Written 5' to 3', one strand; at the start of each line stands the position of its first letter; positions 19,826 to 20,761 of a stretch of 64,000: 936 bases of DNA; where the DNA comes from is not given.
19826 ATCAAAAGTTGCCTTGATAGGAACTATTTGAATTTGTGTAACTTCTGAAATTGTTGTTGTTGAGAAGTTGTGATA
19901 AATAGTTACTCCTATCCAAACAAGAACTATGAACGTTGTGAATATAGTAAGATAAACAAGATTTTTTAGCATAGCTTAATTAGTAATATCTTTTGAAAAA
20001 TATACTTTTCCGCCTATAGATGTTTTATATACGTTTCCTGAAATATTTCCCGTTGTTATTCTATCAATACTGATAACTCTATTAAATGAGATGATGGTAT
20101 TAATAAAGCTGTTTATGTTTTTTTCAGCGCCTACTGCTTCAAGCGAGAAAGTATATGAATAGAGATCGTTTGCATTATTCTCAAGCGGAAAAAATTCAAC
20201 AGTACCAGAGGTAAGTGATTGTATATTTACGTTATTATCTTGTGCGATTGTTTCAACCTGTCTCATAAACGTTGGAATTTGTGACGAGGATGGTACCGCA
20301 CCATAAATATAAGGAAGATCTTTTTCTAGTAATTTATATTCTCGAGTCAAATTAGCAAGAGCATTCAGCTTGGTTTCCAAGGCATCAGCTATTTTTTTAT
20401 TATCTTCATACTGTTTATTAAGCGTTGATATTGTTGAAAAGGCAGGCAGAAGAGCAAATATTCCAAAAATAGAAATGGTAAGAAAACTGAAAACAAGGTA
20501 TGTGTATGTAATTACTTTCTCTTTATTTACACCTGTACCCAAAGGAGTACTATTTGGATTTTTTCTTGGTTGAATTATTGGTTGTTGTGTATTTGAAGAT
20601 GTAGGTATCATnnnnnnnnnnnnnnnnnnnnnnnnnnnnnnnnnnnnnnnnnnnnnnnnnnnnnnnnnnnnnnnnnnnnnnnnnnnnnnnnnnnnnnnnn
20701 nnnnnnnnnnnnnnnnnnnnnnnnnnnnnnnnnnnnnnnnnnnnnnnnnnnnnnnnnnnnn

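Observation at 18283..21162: pilN-pilO operon lacking pilM, running directly into an LPxTG surface protein; LPxTG signals without a basic tail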

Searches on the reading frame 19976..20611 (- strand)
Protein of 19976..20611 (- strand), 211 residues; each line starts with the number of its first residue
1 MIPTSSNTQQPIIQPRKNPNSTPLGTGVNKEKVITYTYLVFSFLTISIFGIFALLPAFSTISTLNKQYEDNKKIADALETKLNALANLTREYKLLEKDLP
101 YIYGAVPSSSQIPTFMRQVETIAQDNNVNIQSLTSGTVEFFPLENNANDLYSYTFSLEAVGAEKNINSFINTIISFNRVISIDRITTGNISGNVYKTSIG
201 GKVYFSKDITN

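Call 4: search_protein_families(library=pfam, proteins=[window:19976-20611:-], max_evalue=1)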
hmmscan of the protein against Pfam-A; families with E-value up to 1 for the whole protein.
window:19976-20611:- (211 aa): 1 family
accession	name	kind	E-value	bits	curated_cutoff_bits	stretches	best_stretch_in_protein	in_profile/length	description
PF04350.18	PilO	-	1.1e-07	32.5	22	1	64-193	4-127/145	Pilus assembly protein, PilO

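Call 7: find_encoding_contigs(protein=window:19976-20611:-, flank=10000, max_places=10)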
Protein window:19976-20611:- (211 aa): 8 contigs read that carry it; 5 places shown.
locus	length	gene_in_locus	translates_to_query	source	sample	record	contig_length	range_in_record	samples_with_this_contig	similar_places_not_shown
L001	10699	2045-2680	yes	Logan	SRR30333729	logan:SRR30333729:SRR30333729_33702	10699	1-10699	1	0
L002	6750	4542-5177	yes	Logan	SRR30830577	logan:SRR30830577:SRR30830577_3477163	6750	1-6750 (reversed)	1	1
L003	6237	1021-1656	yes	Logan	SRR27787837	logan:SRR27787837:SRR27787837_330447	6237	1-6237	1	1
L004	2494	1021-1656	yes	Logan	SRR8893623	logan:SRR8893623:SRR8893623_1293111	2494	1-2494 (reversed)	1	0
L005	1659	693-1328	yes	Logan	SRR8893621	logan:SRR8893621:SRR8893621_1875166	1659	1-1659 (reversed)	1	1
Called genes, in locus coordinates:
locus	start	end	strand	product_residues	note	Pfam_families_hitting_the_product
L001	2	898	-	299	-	?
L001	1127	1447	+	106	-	PF01649:Ribosomal_S20p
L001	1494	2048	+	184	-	PF05137:PilN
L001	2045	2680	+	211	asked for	PF04350:PilO (weak)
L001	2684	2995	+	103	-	-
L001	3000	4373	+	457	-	PF19077:Big_13 (weak)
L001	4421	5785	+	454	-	PF00070:Pyr_redox (faint), PF01266:DAO (weak), PF01593:Amino_oxidase, PF07992:Pyr_redox_2 (faint), PF13450:NAD_binding_8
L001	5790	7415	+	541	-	-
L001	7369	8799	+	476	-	-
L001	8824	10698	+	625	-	?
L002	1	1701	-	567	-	?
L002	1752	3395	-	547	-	PF01554:MatE (faint), PF03023:MurJ, PF13440:Polysacc_synt_3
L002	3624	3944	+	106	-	PF01649:Ribosomal_S20p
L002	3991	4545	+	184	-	PF05137:PilN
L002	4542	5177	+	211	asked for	PF04350:PilO (weak)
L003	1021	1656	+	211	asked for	PF04350:PilO (weak)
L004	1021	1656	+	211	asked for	PF04350:PilO (weak)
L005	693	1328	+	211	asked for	PF04350:PilO (weak)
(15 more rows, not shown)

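Call 8: search_protein_families(library=ncbifam, proteins=[window:19976-20611:-], max_evalue=1)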
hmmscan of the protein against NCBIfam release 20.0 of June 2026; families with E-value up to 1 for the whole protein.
window:19976-20611:- (211 aa): 1 family
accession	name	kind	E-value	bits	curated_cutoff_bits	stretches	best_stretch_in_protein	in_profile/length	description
NF033634.1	SLATT_1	domain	0.056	13.4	41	1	47-131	52-129/132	SLATT domain-containing protein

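Call 14: find_homologous_proteins(query=window:19976-20611:-, max_evalue=0.001)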
Query window:19976-20611:- (211 aa): 11 proteins with E <= 0.001 among 175 candidates.
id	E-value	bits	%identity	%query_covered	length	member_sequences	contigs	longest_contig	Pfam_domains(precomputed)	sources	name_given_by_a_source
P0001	3.6e-129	446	100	100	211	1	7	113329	PF04350.19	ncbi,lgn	-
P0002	6.5e-117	406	90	100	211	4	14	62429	PF04350.19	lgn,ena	-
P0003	2.3e-96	339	79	94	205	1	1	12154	PF04350.19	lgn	-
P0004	3.2e-90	319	73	96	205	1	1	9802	PF04350.19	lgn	-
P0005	1.1e-84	301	70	94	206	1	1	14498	PF04350.19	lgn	-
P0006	3.1e-84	299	70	94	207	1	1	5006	PF04350.19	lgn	-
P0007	8.2e-84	298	70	96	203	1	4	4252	PF04350.19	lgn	-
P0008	3.3e-72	260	66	86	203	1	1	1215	PF04350.19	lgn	-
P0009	2.2e-69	251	61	86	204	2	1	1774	PF04350.19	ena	-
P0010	2.9e-44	169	48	84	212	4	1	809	PF04350.19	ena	-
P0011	3.9e-42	162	47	84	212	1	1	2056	PF04350.19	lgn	-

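Call 16: find_related_loci(query=A1, collection=genome_contigs, flank=10000)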
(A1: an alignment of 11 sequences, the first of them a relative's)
Query A1 (211 aa) in genome_contigs; peptide patterns used: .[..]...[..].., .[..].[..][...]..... (x = any residue, [..] = any of these).
45 stretches matched a pattern; 4 encode a relative of the query (tblastn E <= 1e-3); 4 distinct loci.
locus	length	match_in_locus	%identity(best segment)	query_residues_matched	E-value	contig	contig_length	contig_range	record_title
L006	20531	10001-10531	43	30-207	6e-47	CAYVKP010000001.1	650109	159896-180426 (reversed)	MAG TPA_asm: uncultured Gammaproteobacteria bacterium isolate SRP200132_co1_547 genome assembly, contig: NODE_2_length_6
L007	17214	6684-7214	41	29-205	7e-44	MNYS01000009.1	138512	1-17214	MAG: Candidatus Levybacteria bacterium CG2_30_37_29 cg2_3.0_scaffold_20_c, whole genome shotgun sequence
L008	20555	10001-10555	40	22-207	3e-43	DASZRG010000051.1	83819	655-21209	MAG TPA_asm: Patescibacteria group bacterium isolate SMAG_U6018 k141_461311, whole genome shotgun sequence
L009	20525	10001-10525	44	31-206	9e-43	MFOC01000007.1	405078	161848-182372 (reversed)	MAG: Candidatus Levybacteria bacterium RIFCSPHIGHO2_02_FULL_40_18 rifcsphigho2_02_scaffold_49, whole genome shotgun sequ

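Call 26: find_related_loci(query=A2, collection=metagenome_contigs, flank=6000)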
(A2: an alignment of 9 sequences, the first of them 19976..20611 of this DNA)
Query A2 (211 aa) in metagenome_contigs; peptide patterns used: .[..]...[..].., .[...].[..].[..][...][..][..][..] (x = any residue, [..] = any of these).
229 stretches matched a pattern; 29 encode a relative of the query (tblastn E <= 1e-3); 29 distinct loci.
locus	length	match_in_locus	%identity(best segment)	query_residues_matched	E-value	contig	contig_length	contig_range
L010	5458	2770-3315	42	24-205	2e-49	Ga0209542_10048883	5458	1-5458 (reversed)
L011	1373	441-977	41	30-208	5e-51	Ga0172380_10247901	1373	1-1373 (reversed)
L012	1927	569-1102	44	30-208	3e-48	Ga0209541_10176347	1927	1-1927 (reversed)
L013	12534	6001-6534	43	30-208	4e-47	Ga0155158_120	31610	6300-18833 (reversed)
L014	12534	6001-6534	43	30-208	4e-47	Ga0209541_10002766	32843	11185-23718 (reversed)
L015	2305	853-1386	42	30-208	8e-46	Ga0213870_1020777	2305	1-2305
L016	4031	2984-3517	41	30-208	4e-45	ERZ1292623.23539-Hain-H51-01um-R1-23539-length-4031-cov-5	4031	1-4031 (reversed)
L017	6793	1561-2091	41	29-205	2e-43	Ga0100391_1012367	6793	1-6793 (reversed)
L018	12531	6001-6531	41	29-205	2e-43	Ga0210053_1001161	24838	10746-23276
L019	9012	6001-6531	41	29-205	2e-43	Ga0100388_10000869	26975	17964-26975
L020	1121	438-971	39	30-207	2e-45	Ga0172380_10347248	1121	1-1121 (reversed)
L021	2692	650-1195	39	26-208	2e-43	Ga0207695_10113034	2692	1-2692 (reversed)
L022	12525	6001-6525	44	31-206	2e-42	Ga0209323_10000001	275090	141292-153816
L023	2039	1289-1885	39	9-206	2e-42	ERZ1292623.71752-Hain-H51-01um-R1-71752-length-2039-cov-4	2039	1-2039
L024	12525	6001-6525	44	31-206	2e-42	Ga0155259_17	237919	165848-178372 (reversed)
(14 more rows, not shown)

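Call 37: search_solved_structures(query=A2, max_evalue=10, show_alignments=1)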
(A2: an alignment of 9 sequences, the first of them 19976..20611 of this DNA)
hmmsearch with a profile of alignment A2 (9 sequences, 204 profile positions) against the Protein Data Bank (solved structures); distinct sequences matched with E-value up to 10: 8.
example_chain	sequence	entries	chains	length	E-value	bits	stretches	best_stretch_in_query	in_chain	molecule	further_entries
3jc8_Oa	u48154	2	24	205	3.6e-05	26.4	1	79-183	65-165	PilO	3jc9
2rjz_A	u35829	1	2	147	0.046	16.3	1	79-179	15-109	PilO protein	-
4hpq_C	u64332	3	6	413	0.073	15.6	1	104-136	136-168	Atg17 | KLTH0D15642p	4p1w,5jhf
5mc9_B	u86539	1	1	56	0.34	13.5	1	49-97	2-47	Laminin subunit beta-1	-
8a3k_UNK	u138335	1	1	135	0.38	13.3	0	74-122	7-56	sc-apCC-4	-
5xau_B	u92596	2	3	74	1.8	11.1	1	54-97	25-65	Laminin subunit beta-1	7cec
4j4l_A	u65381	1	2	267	5.2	9.6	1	56-118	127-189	Internalin B,REPEAT MODULES,Variable lymphocyte receptor B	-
5a5c_A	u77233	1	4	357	5.7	9.4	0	76-104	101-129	LRRTM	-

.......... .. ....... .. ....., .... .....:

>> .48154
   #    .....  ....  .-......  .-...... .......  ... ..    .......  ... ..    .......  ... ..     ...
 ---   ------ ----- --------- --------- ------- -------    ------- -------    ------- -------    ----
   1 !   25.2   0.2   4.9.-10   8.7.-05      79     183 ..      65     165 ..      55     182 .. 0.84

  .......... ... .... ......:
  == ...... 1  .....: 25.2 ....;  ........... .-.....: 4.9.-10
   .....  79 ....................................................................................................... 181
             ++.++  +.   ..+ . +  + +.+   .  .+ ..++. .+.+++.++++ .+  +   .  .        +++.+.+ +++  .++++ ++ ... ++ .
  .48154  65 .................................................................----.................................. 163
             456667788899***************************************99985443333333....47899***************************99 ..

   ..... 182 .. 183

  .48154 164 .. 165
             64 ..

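Call 38: find_homologous_proteins(query=A2, max_evalue=0.001)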
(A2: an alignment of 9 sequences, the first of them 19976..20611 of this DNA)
Query A2 (9 sequences) (211 aa, profile of the alignment): 183 proteins with E <= 0.001 among 3156 candidates; the best 120 are listed.
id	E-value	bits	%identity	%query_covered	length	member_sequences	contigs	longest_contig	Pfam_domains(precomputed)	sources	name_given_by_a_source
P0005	8.7e-90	318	70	94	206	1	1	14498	PF04350.19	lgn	-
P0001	4.1e-88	312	100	100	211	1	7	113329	PF04350.19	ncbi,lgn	-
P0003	1.0e-87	311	79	94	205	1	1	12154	PF04350.19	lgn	-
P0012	5.7e-87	308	40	88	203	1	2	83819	PF04350.19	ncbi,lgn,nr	ncbi:MAG TPA: type 4a pilus biogenesis protein PilO [Patescibacteria group bacterium]|nr:type 4a pil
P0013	6.7e-87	308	43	84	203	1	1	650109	PF04350.19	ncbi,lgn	-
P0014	1.1e-86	307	44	83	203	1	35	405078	PF04350.19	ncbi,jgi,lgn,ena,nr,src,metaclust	ncbi:MAG: hypothetical protein A3C30_04120 [Candidatus Levybacteria bacterium RIFCSPHIGHO2_02_FULL_4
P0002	1.4e-86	307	90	100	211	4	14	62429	PF04350.19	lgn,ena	-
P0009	3.9e-86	306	61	86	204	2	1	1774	PF04350.19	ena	-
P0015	5.2e-86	305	41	84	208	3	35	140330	PF04350.19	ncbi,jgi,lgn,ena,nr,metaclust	ncbi:MAG: hypothetical protein COX79_00875 [Candidatus Levybacteria bacterium CG_4_10_14_0_2_um_filt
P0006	1.9e-85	303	70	94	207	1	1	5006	PF04350.19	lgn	-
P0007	2.6e-85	303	70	96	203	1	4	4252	PF04350.19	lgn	-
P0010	2.8e-85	303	48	84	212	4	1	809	PF04350.19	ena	-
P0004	6.6e-84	298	73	96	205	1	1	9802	PF04350.19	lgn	-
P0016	8.9e-84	298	42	84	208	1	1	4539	PF04350.19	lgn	-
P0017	9.2e-83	295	42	85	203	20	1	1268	PF04350.19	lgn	-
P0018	1.1e-82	294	44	84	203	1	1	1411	PF04350.19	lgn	-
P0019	3.8e-82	293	41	85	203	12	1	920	PF04350.19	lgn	-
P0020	4.3e-82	292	46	84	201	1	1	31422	PF04350.19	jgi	jgi:Tfp pilus assembly protein PilO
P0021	4.4e-82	292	45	84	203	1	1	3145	PF04350.19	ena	-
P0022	9.6e-82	291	43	85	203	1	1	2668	PF04350.19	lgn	-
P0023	1.4e-81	291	46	84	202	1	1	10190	PF04350.19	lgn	-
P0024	1.5e-81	291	43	84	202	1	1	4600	PF04350.19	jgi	jgi:Tfp pilus assembly protein PilO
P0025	8.9e-81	288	45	84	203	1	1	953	PF04350.19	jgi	jgi:Tfp pilus assembly protein PilO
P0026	1.0e-80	288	45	84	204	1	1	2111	PF04350.19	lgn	-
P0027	1.1e-80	288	45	85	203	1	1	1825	PF04350.19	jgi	jgi:Tfp pilus assembly protein PilO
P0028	2.4e-80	287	45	86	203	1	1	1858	PF04350.19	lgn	-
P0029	2.5e-80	287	45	84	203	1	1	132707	PF04350.19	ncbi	-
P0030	2.9e-80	286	48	85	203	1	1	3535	PF04350.19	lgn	-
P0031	3.2e-80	286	47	85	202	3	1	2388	PF04350.19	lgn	-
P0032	5.2e-80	286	46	84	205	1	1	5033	PF04350.19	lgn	-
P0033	5.3e-80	286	43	85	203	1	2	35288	PF04350.19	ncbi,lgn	-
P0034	7.1e-80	285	48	84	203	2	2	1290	PF04350.19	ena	-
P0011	2.3e-79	284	47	84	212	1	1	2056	PF04350.19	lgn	-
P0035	2.4e-79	283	41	86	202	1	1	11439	PF04350.19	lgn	-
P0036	2.4e-79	283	43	92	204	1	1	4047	PF04350.19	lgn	-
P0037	3.0e-79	283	46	84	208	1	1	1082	PF04350.19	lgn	-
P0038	3.2e-79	283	45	84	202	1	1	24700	PF04350.19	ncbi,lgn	-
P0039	3.6e-79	283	45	84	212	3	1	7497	PF04350.19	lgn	-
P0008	5.2e-79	282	66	86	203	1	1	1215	PF04350.19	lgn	-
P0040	5.3e-79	282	44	85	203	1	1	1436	PF04350.19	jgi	jgi:Tfp pilus assembly protein PilO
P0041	6.0e-79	282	47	84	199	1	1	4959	PF04350.19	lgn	-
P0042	7.1e-79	282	41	84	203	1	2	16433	PF04350.19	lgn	-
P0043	1.2e-78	281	47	84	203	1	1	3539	PF04350.19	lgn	-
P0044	1.8e-78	281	42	86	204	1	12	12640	PF04350.19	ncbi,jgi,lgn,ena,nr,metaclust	ncbi:MAG: hypothetical protein A2776_01515 [Candidatus Levybacteria bacterium RIFCSPHIGHO2_01_FULL_4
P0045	5.3e-78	279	40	85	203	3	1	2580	PF04350.19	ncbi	-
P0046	3.2e-77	276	44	84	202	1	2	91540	PF04350.19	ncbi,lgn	-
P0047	3.3e-77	276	45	84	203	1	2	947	PF04350.19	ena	-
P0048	3.9e-77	276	42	84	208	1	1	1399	PF04350.19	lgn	-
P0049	5.6e-77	276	44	86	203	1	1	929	PF04350.19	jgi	jgi:Tfp pilus assembly protein PilO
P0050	6.4e-77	276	41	84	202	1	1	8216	PF04350.19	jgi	-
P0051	1.1e-76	275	44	84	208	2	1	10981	PF04350.19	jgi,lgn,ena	-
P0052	1.4e-76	274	45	84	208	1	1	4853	PF04350.19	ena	-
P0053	2.5e-76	274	41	84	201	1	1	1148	PF04350.19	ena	-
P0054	2.7e-76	273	42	84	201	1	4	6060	PF04350.19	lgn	-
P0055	7.5e-76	272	46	84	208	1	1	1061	PF04350.19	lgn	-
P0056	7.8e-76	272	42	84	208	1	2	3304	PF04350.19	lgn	-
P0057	1.1e-75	272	42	84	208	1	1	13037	PF04350.19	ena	-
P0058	1.4e-75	271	42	85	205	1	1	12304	PF04350.19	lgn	-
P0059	1.7e-75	271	43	85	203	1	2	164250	PF04350.19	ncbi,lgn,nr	ncbi:MAG TPA: type 4a pilus biogenesis protein PilO [Patescibacteria group bacterium]|nr:type 4a pil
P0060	1.9e-75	271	41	85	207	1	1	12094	PF04350.19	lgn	-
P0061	2.8e-75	270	42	84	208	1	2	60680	PF04350.19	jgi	jgi:Tfp pilus assembly protein PilO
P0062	3.0e-75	270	41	84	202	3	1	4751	PF04350.19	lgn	-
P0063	1.2e-74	268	40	84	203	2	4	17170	PF04350.19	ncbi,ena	-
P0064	5.2e-74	266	43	84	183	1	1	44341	PF04350.19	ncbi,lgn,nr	ncbi:MAG TPA: type 4a pilus biogenesis protein PilO [Patescibacteria group bacterium]|nr:type 4a pil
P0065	5.2e-74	266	42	86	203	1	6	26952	PF04350.19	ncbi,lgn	-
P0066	5.8e-74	266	40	84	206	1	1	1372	PF04350.19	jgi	jgi:Tfp pilus assembly protein PilO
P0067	7.0e-74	266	40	84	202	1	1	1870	PF04350.19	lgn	-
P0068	1.4e-73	265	43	84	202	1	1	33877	PF04350.19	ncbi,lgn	-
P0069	1.6e-73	264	38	84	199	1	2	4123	PF04350.19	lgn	-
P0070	2.4e-73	264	40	84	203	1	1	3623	PF04350.19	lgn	-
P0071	2.9e-73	264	38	84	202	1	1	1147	PF04350.19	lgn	-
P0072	3.7e-73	263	36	84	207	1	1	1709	PF04350.19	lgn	-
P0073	8.8e-73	262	41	88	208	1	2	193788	PF04350.19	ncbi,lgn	-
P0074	1.3e-72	261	40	85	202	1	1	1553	PF04350.19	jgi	-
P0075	1.5e-72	261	41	83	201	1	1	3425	PF04350.19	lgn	-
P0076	2.1e-72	261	37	84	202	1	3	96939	PF04350.19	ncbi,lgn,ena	-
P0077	2.3e-72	261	38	85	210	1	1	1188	PF04350.19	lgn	-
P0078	2.4e-72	261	41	83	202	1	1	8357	PF04350.19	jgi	-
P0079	2.8e-72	260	43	85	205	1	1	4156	PF04350.19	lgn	-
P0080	2.9e-72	260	38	84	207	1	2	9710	PF04350.19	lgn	-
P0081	5.5e-72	259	39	84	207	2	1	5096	PF04350.19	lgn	-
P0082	5.6e-72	259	39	84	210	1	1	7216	PF04350.19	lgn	-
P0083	5.8e-72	259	40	85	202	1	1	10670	PF04350.19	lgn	-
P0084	1.2e-71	258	42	84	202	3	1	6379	PF04350.19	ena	-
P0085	1.5e-71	258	42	85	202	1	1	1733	PF04350.19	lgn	-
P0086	2.8e-71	257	40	83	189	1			PF04350.19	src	-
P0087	3.3e-70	254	39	85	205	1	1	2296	PF04350.19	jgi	jgi:Tfp pilus assembly protein PilO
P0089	9.7e-70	252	35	88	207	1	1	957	PF04350.19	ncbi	-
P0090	2.9e-69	251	34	85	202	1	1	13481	PF04350.19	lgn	-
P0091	4.7e-69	250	35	85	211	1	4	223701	PF04350.19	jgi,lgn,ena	-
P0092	3.5e-68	247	36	85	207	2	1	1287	PF04350.19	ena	-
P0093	3.7e-68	247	38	84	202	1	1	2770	PF04350.19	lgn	-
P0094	5.2e-68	246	46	85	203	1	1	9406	PF04350.19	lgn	-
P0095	8.9e-68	246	41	84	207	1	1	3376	PF04350.19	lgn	-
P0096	1.2e-67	245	42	85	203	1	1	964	PF04350.19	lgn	-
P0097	5.9e-67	243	47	85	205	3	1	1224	PF04350.19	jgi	jgi:Tfp pilus assembly protein PilO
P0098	1.5e-66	242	37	85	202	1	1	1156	PF04350.19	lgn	-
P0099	2.7e-66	241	43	85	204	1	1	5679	PF04350.19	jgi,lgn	jgi:Tfp pilus assembly protein PilO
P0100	9.6e-66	239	37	85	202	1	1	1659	PF04350.19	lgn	-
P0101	1.4e-65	238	47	85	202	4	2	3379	PF04350.19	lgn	-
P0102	1.9e-65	238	42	84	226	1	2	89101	PF04350.19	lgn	-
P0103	2.6e-65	238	42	84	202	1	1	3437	PF04350.19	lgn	-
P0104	3.4e-65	237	35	88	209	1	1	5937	PF04350.19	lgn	-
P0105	9.9e-65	236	38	85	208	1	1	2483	PF04350.19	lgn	-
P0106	1.0e-64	236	39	85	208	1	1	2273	PF04350.19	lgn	-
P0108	1.1e-64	236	42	95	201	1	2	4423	PF04350.19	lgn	-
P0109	1.2e-64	235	44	84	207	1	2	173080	PF04350.19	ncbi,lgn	-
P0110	1.3e-64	235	41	87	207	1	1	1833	PF04350.19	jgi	jgi:Tfp pilus assembly protein PilO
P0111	1.6e-64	235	41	88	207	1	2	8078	PF04350.19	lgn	-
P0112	1.8e-64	235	43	84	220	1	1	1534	PF04350.19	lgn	-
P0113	5.8e-64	233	39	84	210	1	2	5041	PF04350.19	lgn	-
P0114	8.5e-64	233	42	87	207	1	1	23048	PF04350.19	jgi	jgi:Tfp pilus assembly protein PilO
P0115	1.5e-63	232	40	87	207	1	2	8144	PF04350.19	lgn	-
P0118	6.4e-63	230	45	85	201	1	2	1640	PF04350.19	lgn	-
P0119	1.0e-62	229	39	82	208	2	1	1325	PF04350.19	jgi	-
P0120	1.2e-62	229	42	85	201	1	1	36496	PF04350.19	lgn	-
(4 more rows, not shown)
